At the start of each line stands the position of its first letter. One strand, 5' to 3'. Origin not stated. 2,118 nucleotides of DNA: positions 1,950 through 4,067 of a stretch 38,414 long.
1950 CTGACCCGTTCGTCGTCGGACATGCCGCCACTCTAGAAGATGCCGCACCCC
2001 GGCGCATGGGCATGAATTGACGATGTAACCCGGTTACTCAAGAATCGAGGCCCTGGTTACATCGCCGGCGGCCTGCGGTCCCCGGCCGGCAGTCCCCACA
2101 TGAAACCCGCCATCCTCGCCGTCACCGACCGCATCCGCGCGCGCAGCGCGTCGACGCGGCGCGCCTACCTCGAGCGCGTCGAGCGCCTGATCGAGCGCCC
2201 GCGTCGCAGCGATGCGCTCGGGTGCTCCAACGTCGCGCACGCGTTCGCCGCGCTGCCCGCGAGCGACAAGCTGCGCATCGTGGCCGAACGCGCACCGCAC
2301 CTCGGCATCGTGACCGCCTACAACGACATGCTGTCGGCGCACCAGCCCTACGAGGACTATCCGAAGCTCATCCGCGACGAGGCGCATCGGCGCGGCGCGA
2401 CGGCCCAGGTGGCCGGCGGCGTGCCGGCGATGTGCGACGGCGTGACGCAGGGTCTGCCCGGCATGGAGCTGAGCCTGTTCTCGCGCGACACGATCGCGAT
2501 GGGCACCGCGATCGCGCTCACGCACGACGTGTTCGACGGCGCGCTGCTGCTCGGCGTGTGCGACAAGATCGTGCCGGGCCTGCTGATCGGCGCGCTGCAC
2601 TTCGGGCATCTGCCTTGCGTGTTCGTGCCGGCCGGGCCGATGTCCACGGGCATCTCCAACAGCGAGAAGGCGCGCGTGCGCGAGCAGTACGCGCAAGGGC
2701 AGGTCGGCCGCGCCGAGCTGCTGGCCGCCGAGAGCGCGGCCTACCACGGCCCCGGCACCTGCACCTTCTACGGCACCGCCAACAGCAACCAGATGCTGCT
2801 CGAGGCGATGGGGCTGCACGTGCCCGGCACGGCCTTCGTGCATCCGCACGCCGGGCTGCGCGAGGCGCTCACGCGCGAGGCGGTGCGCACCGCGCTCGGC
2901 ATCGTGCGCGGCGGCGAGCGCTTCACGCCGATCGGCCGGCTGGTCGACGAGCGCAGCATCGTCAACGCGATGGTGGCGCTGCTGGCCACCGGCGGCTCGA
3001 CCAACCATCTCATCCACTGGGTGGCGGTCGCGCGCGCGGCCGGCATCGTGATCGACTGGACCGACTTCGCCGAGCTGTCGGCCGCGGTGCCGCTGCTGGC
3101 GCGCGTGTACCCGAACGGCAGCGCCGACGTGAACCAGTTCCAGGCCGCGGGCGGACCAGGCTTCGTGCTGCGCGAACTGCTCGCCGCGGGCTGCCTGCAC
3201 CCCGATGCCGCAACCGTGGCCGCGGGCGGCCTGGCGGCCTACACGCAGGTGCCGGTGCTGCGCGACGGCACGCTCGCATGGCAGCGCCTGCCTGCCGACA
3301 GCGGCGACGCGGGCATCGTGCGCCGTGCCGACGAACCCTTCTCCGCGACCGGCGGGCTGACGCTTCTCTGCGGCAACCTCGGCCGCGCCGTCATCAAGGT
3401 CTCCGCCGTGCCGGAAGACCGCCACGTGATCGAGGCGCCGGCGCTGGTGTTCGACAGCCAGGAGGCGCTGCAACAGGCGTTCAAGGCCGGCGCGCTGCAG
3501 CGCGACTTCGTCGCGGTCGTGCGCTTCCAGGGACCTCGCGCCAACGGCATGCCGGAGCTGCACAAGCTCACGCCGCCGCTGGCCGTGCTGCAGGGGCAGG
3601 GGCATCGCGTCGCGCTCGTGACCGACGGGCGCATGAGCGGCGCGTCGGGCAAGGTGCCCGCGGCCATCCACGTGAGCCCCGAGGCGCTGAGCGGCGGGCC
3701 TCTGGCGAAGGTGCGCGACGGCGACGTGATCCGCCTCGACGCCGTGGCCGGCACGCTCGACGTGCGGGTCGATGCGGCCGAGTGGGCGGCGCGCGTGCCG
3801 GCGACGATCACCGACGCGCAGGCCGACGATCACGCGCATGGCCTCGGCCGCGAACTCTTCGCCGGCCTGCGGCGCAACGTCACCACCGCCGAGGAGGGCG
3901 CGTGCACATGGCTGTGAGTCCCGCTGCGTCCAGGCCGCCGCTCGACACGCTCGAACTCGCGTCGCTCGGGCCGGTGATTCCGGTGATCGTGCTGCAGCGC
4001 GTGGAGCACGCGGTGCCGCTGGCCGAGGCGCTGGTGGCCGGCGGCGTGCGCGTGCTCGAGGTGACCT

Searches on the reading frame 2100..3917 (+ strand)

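Call 31: search_protein_families(library=pfam, proteins=[window:2100-3917:+], max_evalue=0.00001)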
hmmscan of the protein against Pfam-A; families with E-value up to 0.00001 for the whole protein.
window:2100-3917:+ (605 aa): 2 families
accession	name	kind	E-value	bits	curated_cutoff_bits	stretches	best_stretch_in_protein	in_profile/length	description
PF00920.27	ILVD_EDD_N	-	7.8e-95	318.1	27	1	66-378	2-313/316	Dihydroxy-acid/6-phosphogluconate dehydratase N-terminal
PF24877.1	ILV_EDD_C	-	6.2e-57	192.5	27.7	1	406-601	2-191/191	Dihydroxy-acid/6-phosphogluconate dehydratase C-terminal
